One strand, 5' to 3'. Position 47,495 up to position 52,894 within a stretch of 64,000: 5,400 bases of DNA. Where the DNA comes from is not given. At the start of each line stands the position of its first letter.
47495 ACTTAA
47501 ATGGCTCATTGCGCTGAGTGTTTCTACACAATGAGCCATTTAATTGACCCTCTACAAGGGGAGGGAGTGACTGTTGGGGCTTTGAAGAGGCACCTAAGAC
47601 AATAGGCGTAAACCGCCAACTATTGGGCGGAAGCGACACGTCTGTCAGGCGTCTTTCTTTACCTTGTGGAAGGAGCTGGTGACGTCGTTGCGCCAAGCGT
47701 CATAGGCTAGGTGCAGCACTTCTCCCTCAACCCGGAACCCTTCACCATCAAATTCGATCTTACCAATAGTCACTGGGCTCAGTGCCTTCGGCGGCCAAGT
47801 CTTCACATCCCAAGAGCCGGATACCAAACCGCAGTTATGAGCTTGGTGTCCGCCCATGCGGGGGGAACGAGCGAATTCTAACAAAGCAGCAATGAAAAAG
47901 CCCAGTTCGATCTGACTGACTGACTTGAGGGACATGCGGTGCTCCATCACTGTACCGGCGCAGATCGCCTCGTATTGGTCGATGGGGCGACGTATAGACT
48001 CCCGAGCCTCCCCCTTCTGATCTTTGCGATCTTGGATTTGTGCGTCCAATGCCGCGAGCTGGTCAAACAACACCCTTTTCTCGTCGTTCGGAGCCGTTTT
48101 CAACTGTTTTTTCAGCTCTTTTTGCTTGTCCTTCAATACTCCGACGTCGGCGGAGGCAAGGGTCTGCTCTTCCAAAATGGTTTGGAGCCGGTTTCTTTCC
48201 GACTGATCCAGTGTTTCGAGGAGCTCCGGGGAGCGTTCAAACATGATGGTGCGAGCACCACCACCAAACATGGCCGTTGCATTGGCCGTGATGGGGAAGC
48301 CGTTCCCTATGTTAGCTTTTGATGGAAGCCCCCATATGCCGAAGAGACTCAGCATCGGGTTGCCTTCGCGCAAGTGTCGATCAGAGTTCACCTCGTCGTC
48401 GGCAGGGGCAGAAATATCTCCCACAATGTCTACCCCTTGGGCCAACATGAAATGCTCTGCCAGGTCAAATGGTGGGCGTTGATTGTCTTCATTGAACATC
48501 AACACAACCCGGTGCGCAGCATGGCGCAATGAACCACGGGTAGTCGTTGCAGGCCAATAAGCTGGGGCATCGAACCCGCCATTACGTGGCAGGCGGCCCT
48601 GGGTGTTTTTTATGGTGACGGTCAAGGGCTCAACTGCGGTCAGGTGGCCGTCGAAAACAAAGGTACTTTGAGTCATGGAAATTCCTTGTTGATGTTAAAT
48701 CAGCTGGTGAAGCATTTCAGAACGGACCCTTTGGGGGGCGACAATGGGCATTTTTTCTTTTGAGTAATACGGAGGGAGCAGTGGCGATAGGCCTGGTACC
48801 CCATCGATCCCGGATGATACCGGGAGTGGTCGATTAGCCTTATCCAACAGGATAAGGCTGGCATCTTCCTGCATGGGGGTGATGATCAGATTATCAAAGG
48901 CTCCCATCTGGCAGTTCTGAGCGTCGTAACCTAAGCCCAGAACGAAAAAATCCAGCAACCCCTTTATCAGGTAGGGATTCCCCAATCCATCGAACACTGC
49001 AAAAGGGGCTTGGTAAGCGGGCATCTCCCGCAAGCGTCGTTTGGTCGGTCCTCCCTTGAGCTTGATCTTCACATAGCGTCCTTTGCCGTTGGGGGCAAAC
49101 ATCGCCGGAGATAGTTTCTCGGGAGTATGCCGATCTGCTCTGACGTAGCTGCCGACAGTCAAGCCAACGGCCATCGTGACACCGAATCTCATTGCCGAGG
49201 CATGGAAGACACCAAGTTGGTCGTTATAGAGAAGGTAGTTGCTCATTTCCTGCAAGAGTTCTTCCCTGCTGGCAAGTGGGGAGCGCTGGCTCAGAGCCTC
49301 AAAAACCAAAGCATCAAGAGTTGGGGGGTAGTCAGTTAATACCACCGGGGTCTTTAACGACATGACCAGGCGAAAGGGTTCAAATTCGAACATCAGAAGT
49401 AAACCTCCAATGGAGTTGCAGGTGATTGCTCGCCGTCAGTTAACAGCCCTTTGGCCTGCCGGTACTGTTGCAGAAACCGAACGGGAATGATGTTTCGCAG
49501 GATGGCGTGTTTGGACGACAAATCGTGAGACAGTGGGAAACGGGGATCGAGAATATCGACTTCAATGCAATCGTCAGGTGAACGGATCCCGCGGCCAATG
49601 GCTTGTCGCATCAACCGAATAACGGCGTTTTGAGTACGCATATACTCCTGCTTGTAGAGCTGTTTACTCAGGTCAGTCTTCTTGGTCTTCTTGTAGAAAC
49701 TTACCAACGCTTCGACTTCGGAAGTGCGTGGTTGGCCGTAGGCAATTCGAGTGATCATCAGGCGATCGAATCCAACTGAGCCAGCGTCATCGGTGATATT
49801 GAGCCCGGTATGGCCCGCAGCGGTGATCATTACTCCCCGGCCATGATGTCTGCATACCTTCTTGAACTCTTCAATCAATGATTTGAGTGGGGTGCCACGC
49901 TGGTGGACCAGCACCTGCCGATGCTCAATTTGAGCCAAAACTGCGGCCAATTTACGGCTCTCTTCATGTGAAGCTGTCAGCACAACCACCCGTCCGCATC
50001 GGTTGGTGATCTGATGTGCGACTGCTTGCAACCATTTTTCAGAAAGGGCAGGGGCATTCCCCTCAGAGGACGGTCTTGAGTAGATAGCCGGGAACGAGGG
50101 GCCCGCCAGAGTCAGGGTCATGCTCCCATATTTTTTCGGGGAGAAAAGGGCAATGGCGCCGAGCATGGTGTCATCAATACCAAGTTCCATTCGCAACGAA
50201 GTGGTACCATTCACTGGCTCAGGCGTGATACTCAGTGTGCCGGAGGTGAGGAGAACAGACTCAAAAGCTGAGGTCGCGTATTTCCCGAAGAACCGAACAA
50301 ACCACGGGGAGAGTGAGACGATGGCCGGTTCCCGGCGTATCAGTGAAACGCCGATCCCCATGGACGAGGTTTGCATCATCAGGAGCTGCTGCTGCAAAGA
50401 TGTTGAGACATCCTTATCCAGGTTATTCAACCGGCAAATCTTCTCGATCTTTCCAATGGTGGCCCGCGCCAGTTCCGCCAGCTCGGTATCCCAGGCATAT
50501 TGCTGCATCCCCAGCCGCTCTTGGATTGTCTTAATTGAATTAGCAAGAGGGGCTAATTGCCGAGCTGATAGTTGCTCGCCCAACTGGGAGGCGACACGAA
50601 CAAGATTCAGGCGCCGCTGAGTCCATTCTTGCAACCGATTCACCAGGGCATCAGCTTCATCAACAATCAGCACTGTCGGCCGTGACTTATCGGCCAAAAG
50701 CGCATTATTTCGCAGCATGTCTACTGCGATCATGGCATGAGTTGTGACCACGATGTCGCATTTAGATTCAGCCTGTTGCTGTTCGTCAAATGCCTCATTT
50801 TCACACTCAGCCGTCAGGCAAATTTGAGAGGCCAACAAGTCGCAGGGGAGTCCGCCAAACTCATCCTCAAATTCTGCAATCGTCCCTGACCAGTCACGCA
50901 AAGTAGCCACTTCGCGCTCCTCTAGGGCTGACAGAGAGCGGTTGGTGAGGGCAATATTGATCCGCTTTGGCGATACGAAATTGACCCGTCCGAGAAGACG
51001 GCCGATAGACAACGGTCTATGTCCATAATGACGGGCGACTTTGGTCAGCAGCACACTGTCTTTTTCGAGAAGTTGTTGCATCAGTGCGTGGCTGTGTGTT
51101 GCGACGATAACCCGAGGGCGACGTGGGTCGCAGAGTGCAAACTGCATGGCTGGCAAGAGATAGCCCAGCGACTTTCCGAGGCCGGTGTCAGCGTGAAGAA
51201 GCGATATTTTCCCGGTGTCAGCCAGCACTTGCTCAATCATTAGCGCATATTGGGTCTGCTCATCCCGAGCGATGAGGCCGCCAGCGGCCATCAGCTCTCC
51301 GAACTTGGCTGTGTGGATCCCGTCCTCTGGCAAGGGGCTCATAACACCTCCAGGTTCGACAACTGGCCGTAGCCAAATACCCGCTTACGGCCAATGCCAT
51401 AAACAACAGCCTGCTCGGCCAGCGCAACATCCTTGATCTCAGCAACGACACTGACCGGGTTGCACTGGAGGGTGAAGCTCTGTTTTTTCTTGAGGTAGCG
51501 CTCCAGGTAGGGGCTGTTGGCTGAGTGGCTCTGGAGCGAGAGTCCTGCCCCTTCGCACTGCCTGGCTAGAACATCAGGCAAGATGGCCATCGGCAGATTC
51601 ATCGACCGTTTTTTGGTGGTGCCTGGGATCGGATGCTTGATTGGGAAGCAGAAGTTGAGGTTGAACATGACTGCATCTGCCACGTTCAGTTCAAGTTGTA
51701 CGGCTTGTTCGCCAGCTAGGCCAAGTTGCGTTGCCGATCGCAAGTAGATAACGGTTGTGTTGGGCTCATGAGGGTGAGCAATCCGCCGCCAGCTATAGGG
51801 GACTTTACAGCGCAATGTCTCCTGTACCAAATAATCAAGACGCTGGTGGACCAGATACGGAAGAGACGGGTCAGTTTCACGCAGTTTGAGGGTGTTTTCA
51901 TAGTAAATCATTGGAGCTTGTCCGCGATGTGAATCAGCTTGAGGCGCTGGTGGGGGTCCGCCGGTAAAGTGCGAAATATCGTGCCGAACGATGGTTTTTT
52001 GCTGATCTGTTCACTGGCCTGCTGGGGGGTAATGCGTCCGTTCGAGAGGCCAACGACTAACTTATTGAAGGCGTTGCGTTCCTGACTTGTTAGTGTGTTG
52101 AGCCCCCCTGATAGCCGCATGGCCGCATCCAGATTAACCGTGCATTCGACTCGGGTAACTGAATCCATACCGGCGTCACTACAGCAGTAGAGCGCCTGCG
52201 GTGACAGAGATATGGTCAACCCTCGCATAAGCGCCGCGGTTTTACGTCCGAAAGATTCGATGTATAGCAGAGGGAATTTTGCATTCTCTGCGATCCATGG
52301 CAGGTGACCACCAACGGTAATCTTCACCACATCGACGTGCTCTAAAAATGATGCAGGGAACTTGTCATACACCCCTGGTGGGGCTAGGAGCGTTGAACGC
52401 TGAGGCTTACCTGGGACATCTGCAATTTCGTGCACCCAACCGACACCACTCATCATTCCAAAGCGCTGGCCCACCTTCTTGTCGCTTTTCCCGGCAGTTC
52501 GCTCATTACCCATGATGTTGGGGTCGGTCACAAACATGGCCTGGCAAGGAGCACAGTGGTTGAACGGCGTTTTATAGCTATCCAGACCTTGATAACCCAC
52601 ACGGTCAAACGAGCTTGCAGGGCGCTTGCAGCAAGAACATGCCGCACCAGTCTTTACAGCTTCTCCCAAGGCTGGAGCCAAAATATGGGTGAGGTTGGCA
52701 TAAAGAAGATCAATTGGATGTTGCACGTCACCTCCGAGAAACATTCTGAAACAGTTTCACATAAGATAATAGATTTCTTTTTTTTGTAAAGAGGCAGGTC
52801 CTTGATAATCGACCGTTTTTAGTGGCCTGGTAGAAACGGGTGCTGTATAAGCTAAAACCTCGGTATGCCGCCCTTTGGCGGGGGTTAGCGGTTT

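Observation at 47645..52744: Type IV-A CRISPR-Cas operon (csf1, cas6, dinG/csf4, csf3, csf2) carried in an ICE hotspot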

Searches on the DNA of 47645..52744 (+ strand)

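Call 8: search_dna_similar(query=window:47645-52744:+, collection=plasmids, mode=near, max_rows=25)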
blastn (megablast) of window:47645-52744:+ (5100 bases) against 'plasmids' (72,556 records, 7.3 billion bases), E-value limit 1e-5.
No match.

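Call 13: search_dna_similar(query=window:47645-52744:+, collection=plasmids, mode=distant, max_rows=25)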
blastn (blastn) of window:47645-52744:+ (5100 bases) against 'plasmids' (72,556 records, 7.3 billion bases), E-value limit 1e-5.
Records with a match: 2; places in all: 2; records where one place covers at least 80% of the query: 2.
Best place of each record, by identity: 60-80% 2.
By first word of the organism name: Aeromonas 2.
By predicted mobility (MOB-suite, as given by PLSDB): non-mobilizable 2.
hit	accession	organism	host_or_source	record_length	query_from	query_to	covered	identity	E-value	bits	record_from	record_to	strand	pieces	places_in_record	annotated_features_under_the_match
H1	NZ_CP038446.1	Aeromonas media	cell culture,sludge from bioreactor ...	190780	19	5002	91%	65.8%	0e+0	1049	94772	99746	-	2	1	helicase C-terminal domain-containing protein | hypothetical protein (x4)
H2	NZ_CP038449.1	Aeromonas media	cell culture,sludge from bioreactor ...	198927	19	5002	91%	65.8%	0e+0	1049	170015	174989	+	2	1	helicase C-terminal domain-containing protein | hypothetical protein (x4)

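Call 16: get_annotated_region(hit=H1, flank=6000)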
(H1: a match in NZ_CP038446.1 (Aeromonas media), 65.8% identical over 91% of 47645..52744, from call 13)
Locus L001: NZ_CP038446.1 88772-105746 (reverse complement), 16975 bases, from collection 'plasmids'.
description: Aeromonas media strain R25-3 plasmid pAeme3, complete sequence
organism: Aeromonas media (NCBI taxid 651)
taxonomy: Bacteria; Pseudomonadota; Gammaproteobacteria; Aeromonadales; Aeromonadaceae; Aeromonas; Aeromonas media
host: -; source: cell culture,sludge from bioreactor treating oxytetracycline bearing wastewater; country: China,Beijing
typing (MOB-suite, as given by PLSDB): non-mobilizable
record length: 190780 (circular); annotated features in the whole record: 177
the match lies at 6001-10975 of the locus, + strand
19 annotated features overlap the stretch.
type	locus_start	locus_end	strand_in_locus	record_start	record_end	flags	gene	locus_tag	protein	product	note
CDS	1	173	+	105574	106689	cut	-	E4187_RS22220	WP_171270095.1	TraU family protein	-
CDS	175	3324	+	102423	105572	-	traN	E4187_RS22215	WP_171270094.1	conjugal transfer protein TraN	-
CDS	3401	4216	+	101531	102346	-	-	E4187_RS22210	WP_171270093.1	hypothetical protein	-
CDS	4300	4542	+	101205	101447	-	-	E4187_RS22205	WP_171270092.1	hypothetical protein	-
CDS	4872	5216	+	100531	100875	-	-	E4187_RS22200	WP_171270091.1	hypothetical protein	-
CDS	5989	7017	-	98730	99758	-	-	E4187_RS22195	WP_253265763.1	hypothetical protein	-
CDS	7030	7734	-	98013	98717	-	-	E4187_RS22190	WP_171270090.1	hypothetical protein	-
CDS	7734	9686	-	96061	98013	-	-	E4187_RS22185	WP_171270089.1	helicase C-terminal domain-containing protein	-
CDS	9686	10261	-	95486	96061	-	-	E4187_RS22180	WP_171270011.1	hypothetical protein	-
CDS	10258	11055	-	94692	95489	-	-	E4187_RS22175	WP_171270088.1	hypothetical protein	-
CDS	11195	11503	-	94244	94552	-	-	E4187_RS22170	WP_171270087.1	hypothetical protein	-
CDS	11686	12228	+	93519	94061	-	-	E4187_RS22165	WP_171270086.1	hypothetical protein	-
CDS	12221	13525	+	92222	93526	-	-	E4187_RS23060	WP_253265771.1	hypothetical protein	-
CDS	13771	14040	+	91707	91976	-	-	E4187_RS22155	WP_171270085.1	radical SAM protein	-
CDS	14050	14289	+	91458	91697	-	-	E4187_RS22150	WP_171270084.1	hypothetical protein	-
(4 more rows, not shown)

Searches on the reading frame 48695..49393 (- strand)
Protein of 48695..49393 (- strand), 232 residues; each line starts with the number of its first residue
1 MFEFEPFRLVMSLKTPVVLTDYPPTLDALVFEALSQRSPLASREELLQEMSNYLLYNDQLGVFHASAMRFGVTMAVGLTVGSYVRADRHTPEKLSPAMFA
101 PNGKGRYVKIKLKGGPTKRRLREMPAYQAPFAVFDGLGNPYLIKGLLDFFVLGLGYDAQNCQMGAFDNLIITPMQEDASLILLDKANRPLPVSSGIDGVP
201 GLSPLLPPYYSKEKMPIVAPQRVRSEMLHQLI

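Call 3: search_protein_families(library=pfam, proteins=[window:48695-49393:-], max_evalue=1)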
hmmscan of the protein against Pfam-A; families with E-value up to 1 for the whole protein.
window:48695-49393:- (232 aa): 0 families

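Call 4: search_protein_families(library=ncbifam, proteins=[window:48695-49393:-], max_evalue=1)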
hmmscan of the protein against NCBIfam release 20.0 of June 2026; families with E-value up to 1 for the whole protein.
window:48695-49393:- (232 aa): 1 family
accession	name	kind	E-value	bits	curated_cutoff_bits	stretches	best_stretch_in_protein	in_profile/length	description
TIGR03116.2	cas5_csf3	equivalog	3.4e-08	33.4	140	1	5-216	1-218/223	type IV CRISPR-associated protein Csf3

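Call 5: search_protein_families(library=padloc, proteins=[window:48695-49393:-], max_evalue=1)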
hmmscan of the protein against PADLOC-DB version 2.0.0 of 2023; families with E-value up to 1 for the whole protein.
window:48695-49393:- (232 aa): 3 families
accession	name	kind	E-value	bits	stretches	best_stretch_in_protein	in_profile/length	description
PDLC01113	typeIV_Cas5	-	2.2e-72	241.5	1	1-231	1-228/229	Csf3gr5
PDLC01727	typeIV_Cas5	-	4.2e-34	116.3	1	3-223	3-220/222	Csf3_0_IV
PDLC01320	typeIV_Cas5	-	0.067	11.1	1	6-44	1-39/199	CAS-IV-A; effector_G5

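Call 57: search_solved_structures(query=window:48695-49393:-, max_evalue=0.01)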
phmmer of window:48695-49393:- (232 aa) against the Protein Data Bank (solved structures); distinct sequences matched with E-value up to 0.01: 1.
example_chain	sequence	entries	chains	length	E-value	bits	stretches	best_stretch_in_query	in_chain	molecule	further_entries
8rc2_F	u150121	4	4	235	6.3e-60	205.7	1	1-231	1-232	CRISPR type AFERR-associated protein Csf3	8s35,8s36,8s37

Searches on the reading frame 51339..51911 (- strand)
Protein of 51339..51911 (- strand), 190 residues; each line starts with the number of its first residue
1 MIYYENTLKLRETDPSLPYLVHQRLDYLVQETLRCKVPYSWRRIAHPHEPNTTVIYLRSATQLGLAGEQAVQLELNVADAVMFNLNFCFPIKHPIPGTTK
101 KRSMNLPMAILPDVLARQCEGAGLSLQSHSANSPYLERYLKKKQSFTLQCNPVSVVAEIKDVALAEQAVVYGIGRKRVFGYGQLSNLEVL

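Call 3: search_protein_families(library=pfam, proteins=[window:51339-51911:-], max_evalue=1)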
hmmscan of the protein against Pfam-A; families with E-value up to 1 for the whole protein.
window:51339-51911:- (190 aa): 3 families
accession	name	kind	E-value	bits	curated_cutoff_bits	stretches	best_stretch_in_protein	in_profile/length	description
PF08798.16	CRISPR_assoc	-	0.00038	21.2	25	1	115-184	140-219/223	CRISPR associated protein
PF10040.14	CRISPR_Cas6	-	0.23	12.6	25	1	158-183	68-88/89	CRISPR-associated endoribonuclease Cas6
PF21585.2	A-ATP_synth_H_N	-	0.36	11.3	27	0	153-169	3-20/46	Archaeal A-ATP synthase, subunit H, N-terminal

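Call 4: search_protein_families(library=ncbifam, proteins=[window:51339-51911:-], max_evalue=1)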
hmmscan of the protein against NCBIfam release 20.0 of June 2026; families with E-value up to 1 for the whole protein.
window:51339-51911:- (190 aa): 2 families
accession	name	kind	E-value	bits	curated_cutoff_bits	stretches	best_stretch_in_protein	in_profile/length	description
TIGR01907.1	casE_Cse3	equivalog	0.013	15.9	45.2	1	136-184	153-203/208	type I-E CRISPR-associated protein Cas6/Cse3/CasE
NF011820.0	PRK15292.1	equivalog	0.091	12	277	1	48-105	254-309/366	type 1 fimbrial protein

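Call 5: search_protein_families(library=padloc, proteins=[window:51339-51911:-], max_evalue=1)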
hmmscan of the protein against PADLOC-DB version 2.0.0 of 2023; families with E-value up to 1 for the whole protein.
window:51339-51911:- (190 aa): 6 families
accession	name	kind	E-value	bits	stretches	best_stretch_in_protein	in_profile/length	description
PDLC01711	typeIV_Cas6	-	1.5e-23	81.7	1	1-186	2-186/189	Cas6_0_IVA3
PDLC01340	Cas6e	-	3.8e-06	25.5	1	115-185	116-185/188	"CAS-I,CAS-II,CAS-III,CAS-IV,CAS-V,CAS-VI; crRNAmaturation"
PDLC01617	Cas6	-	1.9e-05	23.1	1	113-184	116-188/192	"CAS-I,CAS-II,CAS-III,CAS-IV,CAS-V,CAS-VI; crRNAmaturation"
PDLC01716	typeIV_Cas6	-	5.1e-05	21.3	1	100-184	100-182/188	Cas6_5_IV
PDLC01277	Cas6e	-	5.5e-05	21.8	1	69-182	64-173/174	"CAS-I,CAS-II,CAS-III,CAS-IV,CAS-V,CAS-VI; crRNAmaturation"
PDLC00954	Cas6e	-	0.0034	15.9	1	136-184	153-203/208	"CRISPR-associated protein Cas6/Cse3/CasE, subtype I-E/ECOLI"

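Call 58: search_solved_structures(query=window:51339-51911:-, max_evalue=0.01, show_alignments=1)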
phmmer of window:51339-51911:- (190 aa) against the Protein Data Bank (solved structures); distinct sequences matched with E-value up to 0.01: 0.
